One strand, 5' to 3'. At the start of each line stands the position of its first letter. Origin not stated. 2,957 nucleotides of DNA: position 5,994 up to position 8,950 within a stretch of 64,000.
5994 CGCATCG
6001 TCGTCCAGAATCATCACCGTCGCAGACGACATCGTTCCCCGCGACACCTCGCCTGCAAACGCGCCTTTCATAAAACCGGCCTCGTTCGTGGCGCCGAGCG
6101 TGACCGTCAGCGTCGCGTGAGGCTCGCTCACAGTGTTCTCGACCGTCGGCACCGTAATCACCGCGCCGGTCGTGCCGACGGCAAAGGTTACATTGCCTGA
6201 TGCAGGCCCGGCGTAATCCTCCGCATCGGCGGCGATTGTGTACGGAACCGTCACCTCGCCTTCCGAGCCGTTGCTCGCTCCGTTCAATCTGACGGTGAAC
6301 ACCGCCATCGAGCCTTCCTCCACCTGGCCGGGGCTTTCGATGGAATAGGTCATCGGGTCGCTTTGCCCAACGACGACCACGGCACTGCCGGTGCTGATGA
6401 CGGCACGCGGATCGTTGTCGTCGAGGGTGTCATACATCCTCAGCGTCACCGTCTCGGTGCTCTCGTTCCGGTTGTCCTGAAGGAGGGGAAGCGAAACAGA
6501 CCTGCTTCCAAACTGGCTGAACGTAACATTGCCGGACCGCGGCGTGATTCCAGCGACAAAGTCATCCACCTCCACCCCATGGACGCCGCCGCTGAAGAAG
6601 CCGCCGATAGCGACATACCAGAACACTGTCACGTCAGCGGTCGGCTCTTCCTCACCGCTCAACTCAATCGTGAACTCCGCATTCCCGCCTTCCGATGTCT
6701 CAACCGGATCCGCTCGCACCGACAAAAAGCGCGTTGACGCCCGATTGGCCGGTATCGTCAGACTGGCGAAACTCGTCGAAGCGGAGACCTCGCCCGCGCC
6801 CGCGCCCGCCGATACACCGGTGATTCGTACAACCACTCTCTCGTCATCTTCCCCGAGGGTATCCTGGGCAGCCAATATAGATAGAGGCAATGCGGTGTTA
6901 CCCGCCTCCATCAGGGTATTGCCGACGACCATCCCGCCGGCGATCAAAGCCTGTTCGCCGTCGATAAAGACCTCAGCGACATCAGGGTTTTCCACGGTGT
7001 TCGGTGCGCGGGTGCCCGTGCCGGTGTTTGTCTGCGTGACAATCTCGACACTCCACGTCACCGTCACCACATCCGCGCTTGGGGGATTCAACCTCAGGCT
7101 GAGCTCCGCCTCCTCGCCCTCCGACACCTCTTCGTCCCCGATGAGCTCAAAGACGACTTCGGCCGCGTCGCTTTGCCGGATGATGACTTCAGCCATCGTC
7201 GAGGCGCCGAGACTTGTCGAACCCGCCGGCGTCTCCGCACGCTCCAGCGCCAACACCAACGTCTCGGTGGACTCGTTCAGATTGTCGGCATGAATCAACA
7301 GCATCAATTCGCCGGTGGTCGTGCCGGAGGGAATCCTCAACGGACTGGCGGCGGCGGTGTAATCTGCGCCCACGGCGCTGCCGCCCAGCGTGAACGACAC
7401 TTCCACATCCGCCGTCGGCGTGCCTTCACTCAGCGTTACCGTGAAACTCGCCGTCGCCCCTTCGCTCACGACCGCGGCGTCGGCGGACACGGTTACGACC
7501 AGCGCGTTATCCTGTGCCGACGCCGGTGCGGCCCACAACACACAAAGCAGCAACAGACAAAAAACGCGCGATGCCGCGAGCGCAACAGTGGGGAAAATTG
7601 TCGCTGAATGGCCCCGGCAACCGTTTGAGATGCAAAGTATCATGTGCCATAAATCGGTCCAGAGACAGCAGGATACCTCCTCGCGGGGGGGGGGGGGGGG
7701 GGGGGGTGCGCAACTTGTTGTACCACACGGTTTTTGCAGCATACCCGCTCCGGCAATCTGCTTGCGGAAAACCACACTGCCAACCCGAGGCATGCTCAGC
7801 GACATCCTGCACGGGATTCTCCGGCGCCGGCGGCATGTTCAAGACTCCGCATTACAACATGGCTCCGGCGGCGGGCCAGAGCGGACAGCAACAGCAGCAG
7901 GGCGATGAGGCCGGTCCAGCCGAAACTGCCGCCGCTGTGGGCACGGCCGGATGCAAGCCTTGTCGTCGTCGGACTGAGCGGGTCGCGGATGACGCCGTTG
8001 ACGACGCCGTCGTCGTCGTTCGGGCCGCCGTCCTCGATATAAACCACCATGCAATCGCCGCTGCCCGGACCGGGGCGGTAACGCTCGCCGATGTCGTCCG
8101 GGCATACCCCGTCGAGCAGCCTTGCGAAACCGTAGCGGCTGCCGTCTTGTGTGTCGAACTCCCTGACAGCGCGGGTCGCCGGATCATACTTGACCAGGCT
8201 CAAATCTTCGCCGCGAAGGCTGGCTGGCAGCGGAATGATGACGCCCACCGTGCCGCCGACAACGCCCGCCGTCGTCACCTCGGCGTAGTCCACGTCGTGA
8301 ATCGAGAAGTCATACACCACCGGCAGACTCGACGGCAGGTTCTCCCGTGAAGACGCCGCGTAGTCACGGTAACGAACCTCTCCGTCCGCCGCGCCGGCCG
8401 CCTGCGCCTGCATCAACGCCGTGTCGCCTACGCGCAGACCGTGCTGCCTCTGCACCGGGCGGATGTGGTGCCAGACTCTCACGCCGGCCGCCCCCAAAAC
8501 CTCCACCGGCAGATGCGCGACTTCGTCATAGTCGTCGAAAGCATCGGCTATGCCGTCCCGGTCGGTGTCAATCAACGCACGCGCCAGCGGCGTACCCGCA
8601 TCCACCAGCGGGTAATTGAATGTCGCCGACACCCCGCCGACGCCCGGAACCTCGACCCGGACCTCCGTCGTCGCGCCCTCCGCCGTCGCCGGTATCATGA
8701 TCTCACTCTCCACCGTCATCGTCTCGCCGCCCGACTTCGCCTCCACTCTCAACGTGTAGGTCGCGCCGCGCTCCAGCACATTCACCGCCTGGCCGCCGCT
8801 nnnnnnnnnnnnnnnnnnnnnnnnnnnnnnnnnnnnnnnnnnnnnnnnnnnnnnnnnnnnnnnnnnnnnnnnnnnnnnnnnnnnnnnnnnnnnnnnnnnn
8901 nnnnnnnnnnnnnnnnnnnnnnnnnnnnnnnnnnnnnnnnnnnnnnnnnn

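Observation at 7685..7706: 22-nt poly-G/C tract in the junction between the two giant genes: candidate phase-variation switch for the downstream paralog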

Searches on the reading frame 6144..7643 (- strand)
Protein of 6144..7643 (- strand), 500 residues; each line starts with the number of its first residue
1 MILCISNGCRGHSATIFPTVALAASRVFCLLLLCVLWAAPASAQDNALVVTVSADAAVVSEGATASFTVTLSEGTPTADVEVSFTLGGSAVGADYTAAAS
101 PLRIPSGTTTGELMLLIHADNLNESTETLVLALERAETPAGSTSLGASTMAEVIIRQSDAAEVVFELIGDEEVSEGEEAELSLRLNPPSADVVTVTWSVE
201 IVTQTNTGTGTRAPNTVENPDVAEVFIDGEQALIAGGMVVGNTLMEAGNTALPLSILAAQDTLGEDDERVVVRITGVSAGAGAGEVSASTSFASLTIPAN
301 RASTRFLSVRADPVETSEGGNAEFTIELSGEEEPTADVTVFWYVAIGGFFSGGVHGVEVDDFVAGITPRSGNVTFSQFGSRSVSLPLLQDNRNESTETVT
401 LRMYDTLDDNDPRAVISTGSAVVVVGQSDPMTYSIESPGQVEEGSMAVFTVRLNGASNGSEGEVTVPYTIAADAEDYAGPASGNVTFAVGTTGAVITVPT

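Call 17: find_related_loci(query=window:6444-7643:-, collection=genome_contigs, flank=3000)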
Query window:6444-7643:- (400 aa) in genome_contigs; peptide patterns used: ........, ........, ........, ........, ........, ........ (x = any residue, [..] = any of these).
157 stretches matched a pattern, but none encodes a relative of the query by tblastn (E <= 1e-3).

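Call 20: find_homologous_proteins(query=window:6144-7643:-, max_evalue=0.00001)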
Query window:6144-7643:- (500 aa): 1 proteins with E <= 0.00001 among 8000 candidates.
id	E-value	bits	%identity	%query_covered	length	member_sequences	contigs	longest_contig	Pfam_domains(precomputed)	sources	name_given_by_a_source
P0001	2.6e-8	51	29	34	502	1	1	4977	PF03160.21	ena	-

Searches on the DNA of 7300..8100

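Call 52: search_rna_families(source=window, start=7300, end=8100, threshold=evalue, max_evalue=1)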
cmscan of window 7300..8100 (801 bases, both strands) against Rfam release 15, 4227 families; matches with E-value up to 1: 1.
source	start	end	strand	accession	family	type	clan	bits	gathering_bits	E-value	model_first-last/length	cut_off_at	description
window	7559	7633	-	RF01394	isrK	Gene; sRNA;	-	17.6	50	0.27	1-77/77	no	isrK Hfq binding RNA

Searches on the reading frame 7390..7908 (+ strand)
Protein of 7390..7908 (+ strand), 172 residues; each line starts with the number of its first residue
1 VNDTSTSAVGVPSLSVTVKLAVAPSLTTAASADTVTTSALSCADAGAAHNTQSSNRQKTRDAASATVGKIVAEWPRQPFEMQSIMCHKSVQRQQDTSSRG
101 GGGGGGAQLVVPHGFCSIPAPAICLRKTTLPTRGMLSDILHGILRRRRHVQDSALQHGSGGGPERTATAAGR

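Call 60: search_protein_families(library=pfam, proteins=[window:7390-7908:+], max_evalue=0.001)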
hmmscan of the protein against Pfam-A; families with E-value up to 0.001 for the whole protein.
window:7390-7908:+ (172 aa): 0 families

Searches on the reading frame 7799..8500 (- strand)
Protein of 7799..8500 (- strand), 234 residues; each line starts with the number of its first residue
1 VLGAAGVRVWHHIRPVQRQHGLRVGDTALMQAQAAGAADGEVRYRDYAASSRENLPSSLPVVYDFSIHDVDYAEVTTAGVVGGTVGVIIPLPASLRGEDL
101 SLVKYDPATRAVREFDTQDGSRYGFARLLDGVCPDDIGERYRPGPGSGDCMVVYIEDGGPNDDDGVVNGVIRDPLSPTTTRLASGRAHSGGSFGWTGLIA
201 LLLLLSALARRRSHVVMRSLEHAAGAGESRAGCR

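Call 67: find_homologous_proteins(query=window:7799-8500:-, max_evalue=0.00001)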
Query window:7799-8500:- (234 aa): 5 proteins with E <= 0.00001 among 3151 candidates.
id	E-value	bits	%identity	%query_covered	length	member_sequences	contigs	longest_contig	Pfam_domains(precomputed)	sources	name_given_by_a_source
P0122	1.2e-77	279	69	77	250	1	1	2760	-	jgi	-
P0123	8.5e-74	266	63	81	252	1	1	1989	-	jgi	-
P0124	4.1e-37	146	48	76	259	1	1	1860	-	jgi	-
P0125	7.6e-31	126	42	79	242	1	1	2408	-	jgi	-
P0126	2.5e-25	108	39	81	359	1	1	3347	-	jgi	-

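Call 68: find_encoding_contigs(protein=P0122, flank=5000)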
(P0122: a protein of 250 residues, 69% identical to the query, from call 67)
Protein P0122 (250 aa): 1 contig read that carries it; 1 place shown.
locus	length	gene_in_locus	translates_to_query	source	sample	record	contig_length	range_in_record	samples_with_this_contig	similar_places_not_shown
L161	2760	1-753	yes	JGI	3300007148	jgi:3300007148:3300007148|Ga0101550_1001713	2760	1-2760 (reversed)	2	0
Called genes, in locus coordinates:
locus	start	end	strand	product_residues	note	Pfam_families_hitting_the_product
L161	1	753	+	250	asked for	?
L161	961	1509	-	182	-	PF00702:Hydrolase, PF08645:PNK3P, PF13419:HAD_2 (faint), PF13242:Hydrolase_like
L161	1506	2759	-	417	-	?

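Call 69: find_encoding_contigs(protein=P0123, flank=5000)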
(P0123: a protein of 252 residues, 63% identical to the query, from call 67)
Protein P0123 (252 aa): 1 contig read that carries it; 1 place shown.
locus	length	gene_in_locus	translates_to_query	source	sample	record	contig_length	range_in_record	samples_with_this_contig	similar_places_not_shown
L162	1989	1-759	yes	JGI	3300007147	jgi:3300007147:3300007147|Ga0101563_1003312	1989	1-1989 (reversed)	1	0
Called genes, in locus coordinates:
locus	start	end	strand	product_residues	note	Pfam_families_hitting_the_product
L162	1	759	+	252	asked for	?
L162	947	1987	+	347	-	?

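Call 72: find_encoding_contigs(protein=P0124, flank=5000)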
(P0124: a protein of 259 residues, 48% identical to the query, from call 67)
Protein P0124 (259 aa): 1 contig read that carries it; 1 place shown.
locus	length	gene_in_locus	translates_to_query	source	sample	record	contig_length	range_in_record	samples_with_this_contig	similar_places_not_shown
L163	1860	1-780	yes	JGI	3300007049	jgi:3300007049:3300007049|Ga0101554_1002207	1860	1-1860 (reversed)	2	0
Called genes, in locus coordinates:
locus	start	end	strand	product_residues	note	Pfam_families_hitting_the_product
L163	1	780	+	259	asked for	?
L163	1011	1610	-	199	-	-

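Call 73: find_encoding_contigs(protein=P0125, flank=5000)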
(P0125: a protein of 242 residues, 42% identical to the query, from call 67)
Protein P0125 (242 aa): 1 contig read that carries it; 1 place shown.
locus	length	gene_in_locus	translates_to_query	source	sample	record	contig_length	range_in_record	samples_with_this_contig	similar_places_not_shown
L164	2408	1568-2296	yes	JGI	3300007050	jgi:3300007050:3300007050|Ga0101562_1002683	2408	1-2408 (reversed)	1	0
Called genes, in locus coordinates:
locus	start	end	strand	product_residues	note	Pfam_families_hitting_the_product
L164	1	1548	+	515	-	?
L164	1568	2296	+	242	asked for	-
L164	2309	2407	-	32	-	?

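Call 74: find_encoding_contigs(protein=P0126, flank=5000)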
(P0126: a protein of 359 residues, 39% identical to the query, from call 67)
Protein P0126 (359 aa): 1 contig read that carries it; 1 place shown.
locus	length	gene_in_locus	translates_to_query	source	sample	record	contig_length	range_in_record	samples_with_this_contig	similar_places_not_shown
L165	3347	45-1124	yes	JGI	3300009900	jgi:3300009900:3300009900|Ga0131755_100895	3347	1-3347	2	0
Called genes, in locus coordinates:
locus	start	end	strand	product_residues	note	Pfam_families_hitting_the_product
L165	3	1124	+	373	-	?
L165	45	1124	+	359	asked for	-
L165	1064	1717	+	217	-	PF05494:MlaC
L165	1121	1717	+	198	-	PF05494:MlaC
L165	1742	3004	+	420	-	PF00275:EPSP_synthase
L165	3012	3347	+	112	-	?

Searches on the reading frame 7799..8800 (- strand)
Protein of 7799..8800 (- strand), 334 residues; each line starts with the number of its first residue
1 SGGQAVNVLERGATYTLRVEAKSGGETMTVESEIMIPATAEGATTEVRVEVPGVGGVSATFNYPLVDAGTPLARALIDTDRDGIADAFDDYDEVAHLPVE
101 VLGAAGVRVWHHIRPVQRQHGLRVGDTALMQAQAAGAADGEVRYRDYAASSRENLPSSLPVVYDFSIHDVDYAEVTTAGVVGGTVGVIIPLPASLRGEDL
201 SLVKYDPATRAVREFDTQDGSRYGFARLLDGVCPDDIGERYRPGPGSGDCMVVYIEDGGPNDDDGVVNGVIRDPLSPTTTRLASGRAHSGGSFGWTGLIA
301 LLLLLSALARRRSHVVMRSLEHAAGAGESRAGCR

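Call 11: search_protein_families(library=ncbifam, proteins=[window:7799-8800:-], max_evalue=0.01)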
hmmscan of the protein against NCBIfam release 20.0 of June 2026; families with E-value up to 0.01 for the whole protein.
window:7799-8800:- (334 aa): 1 family
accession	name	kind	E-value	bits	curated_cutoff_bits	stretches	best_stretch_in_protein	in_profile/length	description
NF041766.1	choice_anch_U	domain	1.5e-06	29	32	1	250-277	63-90/92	choice-of-anchor U domain-containing protein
